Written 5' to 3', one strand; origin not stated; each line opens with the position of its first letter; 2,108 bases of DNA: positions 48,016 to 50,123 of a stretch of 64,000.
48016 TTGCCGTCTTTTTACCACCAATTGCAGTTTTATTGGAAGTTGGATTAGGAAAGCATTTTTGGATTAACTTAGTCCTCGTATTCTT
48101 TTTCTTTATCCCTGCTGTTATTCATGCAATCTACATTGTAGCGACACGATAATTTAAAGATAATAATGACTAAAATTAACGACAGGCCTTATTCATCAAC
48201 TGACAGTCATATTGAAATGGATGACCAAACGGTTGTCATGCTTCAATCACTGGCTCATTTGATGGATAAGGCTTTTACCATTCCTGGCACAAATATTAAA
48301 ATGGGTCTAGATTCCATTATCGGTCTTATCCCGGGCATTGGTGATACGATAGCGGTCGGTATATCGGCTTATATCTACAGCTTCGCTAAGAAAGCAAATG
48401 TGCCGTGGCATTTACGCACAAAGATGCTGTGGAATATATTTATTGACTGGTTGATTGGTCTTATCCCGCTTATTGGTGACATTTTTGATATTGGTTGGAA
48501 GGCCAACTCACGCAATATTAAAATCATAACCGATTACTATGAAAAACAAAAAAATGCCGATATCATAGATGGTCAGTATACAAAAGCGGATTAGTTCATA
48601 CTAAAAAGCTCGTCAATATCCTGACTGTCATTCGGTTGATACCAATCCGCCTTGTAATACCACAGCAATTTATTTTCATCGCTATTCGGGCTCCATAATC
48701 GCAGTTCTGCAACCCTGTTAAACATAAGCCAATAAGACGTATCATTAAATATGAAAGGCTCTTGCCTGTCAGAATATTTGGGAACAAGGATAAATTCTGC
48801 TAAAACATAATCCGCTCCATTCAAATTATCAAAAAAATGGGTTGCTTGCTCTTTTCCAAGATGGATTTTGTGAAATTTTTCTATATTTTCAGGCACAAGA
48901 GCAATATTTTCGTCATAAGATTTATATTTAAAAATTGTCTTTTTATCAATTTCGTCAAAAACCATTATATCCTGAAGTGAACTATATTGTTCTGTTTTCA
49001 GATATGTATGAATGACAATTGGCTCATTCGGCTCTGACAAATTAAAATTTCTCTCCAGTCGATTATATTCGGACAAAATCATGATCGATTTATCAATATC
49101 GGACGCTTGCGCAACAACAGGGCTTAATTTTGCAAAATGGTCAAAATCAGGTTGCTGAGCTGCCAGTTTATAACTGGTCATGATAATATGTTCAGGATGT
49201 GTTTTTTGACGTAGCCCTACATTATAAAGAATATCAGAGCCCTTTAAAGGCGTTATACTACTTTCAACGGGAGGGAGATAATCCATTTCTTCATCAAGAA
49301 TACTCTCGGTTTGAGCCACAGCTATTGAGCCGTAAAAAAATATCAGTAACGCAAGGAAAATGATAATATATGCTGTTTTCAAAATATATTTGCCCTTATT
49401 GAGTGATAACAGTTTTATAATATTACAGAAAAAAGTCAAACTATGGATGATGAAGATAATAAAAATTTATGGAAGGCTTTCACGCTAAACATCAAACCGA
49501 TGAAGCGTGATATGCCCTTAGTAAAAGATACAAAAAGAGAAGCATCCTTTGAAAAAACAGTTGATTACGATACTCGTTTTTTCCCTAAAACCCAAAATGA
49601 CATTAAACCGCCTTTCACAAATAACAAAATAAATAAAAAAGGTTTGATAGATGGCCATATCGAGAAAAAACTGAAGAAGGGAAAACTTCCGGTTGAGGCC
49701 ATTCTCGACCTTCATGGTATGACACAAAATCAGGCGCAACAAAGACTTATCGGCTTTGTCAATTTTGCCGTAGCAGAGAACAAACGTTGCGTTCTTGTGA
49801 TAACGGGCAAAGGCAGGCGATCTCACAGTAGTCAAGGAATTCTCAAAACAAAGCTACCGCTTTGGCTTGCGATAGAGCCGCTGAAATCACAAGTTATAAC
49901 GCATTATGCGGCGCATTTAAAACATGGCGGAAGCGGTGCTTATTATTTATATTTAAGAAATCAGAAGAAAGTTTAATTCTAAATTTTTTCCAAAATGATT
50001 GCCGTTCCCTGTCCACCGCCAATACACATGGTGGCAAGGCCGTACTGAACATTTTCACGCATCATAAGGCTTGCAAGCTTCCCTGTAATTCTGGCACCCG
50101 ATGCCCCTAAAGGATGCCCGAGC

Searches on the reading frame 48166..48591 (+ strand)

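Call 83: search_protein_families(library=pfam, proteins=[window:48166-48591:+], max_evalue=0.001)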
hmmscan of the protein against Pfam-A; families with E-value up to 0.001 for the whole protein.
window:48166-48591:+ (142 aa): 1 family
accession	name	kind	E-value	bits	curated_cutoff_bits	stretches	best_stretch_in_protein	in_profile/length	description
PF13430.11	DUF4112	-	8e-36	122.9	23.3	1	26-124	5-104/105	Domain of unknown function (DUF4112)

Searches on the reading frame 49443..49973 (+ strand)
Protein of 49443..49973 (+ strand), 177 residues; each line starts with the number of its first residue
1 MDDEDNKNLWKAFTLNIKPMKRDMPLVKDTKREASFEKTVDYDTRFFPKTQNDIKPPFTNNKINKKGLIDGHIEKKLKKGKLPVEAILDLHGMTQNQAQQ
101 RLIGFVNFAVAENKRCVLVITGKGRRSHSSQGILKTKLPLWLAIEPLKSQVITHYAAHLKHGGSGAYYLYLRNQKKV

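Call 83: search_protein_families(library=pfam, proteins=[window:49443-49973:+], max_evalue=0.001)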
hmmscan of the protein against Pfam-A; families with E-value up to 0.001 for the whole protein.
window:49443-49973:+ (177 aa): 1 family
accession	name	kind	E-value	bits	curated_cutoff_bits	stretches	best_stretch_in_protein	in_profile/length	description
PF01713.27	Smr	-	3.2e-19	69.3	25.7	1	88-172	1-77/77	Smr domain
